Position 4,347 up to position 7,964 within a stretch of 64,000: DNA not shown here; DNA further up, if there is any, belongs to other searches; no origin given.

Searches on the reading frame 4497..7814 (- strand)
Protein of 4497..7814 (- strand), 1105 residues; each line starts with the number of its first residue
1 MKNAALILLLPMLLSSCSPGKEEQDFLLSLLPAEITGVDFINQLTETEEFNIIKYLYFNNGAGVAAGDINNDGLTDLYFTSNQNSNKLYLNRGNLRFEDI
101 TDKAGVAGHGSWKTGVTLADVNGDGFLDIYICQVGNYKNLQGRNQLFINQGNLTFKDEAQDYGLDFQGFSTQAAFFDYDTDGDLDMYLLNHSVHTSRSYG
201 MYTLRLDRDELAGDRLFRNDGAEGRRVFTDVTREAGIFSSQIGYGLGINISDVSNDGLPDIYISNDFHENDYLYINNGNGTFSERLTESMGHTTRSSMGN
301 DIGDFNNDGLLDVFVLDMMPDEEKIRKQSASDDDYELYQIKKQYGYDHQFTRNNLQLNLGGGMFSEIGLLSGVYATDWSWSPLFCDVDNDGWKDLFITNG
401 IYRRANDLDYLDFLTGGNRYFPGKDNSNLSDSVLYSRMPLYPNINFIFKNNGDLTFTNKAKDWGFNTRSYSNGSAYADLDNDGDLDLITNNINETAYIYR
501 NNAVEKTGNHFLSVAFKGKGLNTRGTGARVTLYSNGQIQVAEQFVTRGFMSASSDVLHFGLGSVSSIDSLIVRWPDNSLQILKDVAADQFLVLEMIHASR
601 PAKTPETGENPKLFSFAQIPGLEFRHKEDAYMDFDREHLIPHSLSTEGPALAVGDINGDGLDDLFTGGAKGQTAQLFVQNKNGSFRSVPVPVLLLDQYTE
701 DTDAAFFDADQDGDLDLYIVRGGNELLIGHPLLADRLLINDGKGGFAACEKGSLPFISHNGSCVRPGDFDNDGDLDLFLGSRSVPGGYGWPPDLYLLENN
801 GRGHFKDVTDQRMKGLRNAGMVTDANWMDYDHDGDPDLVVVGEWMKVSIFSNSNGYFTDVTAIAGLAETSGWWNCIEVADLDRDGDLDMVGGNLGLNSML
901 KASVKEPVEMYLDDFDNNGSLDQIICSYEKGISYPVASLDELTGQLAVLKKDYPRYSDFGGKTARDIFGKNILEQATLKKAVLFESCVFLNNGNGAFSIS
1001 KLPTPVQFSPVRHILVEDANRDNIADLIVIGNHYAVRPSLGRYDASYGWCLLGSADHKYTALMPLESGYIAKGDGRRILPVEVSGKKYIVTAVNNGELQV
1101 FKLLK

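Call 27: search_protein_families(library=pfam, proteins=[window:4497-7814:-], max_evalue=0.00001)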
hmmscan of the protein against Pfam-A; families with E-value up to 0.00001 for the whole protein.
window:4497-7814:- (1105 aa): 3 families
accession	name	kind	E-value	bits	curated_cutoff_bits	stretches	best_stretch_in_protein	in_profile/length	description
PF13517.12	FG-GAP_3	-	3.9e-79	261.6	26.9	4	68-131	1-61/61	FG-GAP-like repeat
PF07593.17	UnbV_ASPIC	-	6.5e-21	74.4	23.4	1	526-591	2-67/68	ASPIC and UnbV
PF01839.29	FG-GAP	-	1e-14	54.5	22.1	0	648-667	2-21/37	FG-GAP repeat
